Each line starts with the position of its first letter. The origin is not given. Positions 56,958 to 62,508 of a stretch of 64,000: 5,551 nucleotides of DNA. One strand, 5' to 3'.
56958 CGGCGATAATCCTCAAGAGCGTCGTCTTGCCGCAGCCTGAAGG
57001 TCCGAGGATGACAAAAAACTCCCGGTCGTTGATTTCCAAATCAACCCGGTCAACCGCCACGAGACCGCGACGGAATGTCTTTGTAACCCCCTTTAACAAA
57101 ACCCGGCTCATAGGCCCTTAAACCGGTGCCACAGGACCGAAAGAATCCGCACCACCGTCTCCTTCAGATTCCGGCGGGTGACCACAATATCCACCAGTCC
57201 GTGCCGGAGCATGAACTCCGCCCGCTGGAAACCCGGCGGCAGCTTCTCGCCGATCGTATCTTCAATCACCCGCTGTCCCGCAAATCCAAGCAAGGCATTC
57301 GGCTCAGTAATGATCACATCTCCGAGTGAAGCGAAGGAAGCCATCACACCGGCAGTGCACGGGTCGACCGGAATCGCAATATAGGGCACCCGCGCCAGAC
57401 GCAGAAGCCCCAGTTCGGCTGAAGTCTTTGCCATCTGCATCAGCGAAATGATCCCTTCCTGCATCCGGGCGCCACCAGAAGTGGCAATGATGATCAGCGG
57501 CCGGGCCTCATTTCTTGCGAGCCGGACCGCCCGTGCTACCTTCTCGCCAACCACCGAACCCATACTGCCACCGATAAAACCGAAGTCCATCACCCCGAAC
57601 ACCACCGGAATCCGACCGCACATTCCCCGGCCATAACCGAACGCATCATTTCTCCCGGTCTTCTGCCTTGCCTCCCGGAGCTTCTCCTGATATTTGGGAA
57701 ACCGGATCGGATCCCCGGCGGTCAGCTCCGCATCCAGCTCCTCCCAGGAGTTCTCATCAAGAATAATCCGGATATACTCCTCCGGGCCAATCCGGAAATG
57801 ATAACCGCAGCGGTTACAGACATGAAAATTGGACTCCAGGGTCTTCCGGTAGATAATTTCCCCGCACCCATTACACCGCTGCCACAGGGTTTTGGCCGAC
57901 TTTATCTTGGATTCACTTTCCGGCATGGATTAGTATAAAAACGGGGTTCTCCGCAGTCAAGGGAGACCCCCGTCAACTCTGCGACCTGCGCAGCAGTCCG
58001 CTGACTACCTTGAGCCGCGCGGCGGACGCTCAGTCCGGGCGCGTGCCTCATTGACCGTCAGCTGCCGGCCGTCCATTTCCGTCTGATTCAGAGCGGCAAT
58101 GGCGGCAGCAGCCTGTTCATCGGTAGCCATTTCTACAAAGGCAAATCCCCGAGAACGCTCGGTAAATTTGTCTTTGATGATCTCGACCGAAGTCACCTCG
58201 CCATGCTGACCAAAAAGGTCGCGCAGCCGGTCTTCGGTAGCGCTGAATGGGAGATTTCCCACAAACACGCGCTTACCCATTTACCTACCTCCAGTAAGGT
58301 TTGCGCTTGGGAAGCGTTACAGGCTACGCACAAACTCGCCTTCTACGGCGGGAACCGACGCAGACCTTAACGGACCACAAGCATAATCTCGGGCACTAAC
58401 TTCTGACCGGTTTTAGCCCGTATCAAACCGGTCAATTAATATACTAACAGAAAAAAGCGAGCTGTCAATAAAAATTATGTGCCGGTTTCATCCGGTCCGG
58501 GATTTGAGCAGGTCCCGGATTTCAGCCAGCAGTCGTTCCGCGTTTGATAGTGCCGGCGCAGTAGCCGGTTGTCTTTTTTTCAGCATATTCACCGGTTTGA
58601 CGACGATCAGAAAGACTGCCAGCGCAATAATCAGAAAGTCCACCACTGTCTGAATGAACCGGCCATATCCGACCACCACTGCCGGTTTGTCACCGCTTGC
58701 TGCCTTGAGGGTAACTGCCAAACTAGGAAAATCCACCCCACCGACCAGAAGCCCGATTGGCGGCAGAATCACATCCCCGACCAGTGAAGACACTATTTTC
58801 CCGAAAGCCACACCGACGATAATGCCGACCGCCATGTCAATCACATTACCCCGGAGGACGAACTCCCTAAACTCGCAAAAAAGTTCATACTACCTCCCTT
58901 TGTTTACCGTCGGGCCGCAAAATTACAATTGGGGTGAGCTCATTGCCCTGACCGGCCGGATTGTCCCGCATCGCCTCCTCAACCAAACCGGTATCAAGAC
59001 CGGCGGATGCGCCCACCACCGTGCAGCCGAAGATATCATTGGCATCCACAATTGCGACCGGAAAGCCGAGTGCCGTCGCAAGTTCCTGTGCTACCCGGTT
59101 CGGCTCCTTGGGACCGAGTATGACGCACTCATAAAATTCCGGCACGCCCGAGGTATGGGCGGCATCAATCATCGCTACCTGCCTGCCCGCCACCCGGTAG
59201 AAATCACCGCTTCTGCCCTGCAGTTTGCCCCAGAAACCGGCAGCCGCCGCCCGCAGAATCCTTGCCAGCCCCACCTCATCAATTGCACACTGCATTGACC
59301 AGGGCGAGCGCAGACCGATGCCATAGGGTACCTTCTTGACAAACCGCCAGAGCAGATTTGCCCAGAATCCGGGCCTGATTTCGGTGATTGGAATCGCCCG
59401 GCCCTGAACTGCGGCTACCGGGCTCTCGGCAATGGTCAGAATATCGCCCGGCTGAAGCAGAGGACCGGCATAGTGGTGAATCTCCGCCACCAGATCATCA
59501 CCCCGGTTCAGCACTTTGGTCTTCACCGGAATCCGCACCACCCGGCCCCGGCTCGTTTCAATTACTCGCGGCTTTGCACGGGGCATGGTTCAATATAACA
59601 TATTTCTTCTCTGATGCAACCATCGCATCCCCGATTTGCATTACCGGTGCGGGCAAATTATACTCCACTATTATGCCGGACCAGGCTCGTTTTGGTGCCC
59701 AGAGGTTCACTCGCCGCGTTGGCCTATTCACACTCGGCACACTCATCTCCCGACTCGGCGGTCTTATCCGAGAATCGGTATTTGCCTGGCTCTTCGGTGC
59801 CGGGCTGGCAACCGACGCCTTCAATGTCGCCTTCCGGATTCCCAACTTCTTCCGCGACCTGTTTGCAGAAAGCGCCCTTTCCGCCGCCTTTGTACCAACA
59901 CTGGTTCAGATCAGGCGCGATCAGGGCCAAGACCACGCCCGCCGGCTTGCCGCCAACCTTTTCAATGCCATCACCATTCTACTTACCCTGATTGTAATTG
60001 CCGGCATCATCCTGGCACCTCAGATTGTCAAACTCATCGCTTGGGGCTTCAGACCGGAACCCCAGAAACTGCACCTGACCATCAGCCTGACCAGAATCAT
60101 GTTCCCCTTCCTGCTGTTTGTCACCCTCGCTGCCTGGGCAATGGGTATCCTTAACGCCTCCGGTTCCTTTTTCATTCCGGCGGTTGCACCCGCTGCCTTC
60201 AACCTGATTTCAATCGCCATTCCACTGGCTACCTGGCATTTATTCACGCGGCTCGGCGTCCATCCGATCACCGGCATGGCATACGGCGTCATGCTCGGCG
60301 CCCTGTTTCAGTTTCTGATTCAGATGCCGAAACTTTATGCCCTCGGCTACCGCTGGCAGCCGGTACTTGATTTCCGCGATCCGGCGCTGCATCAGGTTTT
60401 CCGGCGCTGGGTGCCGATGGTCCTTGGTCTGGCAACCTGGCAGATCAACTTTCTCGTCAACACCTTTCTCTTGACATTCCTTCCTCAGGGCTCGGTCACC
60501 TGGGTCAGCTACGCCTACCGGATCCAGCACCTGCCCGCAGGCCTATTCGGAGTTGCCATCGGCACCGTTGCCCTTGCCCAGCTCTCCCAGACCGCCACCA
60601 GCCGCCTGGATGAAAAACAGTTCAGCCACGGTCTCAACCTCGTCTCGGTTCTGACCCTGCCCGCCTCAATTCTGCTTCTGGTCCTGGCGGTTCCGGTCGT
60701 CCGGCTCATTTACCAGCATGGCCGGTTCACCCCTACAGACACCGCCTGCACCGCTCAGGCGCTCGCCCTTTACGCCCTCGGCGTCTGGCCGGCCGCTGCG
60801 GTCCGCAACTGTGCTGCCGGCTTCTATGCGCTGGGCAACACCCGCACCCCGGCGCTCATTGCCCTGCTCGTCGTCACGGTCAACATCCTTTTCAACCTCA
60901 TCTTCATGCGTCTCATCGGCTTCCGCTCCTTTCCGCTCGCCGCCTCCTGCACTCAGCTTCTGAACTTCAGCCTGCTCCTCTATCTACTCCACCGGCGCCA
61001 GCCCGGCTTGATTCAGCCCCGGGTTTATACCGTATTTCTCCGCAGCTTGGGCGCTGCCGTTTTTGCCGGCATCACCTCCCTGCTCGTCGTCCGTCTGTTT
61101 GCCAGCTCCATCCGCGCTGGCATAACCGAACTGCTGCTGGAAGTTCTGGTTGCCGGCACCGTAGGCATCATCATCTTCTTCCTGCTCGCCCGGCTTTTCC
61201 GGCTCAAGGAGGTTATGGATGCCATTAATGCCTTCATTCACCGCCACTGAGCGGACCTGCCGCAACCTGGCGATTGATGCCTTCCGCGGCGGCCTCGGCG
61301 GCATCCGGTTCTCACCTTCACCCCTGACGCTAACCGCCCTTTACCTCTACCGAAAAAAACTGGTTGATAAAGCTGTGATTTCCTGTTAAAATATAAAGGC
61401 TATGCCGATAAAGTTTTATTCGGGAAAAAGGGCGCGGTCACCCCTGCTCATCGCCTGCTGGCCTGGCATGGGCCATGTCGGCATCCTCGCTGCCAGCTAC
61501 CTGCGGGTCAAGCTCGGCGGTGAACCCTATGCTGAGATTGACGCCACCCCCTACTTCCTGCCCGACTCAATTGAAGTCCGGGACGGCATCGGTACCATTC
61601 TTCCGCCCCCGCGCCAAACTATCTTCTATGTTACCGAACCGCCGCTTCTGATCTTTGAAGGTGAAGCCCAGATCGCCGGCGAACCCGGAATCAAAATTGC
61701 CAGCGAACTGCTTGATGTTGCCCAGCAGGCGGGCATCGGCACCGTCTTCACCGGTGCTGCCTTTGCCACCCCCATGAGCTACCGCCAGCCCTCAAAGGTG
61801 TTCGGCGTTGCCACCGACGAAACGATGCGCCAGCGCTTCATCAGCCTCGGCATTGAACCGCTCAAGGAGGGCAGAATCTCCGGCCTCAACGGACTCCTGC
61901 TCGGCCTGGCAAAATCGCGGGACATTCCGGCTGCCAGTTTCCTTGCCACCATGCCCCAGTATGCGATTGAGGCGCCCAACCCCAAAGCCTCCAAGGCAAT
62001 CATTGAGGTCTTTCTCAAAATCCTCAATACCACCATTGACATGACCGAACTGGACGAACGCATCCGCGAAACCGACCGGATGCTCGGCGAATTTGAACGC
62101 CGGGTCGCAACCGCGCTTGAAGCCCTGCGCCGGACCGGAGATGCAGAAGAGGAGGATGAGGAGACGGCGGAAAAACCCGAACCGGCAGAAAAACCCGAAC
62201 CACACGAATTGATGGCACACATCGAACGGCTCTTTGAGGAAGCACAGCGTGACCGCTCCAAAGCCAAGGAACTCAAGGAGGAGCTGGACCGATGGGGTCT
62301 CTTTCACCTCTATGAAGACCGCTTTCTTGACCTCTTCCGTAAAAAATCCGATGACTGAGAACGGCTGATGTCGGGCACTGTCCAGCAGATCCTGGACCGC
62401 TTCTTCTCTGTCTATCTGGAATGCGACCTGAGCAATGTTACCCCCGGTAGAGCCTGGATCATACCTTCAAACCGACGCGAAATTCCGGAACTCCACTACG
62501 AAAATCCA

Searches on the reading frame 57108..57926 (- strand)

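Call 10: search_protein_families(library=pfam, proteins=[window:57108-57926:-], max_evalue=0.0001)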
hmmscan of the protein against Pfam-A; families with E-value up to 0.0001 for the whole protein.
window:57108-57926:- (272 aa): 2 families
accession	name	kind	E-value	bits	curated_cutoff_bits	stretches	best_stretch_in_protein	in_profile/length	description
PF01039.27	Carboxyl_trans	-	2.9e-16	59.6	22.3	1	76-229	23-181/493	Carboxyl transferase domain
PF17848.7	Zn_ribbon_ACC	-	1.3e-09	38.5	24.5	1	15-40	1-26/26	Acetyl-CoA carboxylase zinc finger domain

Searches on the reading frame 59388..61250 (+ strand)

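Call 10: search_protein_families(library=pfam, proteins=[window:59388-61250:+], max_evalue=0.0001)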
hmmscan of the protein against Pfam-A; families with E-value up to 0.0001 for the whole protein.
window:59388-61250:+ (620 aa): 1 family
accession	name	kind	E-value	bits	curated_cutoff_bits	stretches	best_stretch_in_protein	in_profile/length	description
PF03023.19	MurJ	-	5.2e-111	371.9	27.4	1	133-572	2-437/451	Lipid II flippase MurJ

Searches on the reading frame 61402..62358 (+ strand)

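Call 10: search_protein_families(library=pfam, proteins=[window:61402-62358:+], max_evalue=0.0001)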
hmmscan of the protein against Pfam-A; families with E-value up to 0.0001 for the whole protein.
window:61402-62358:+ (318 aa): 1 family
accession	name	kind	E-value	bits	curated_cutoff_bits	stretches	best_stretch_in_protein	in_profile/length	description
PF09754.15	PAC2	-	3.5e-35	122.2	25.8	1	16-229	1-212/215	PAC2 family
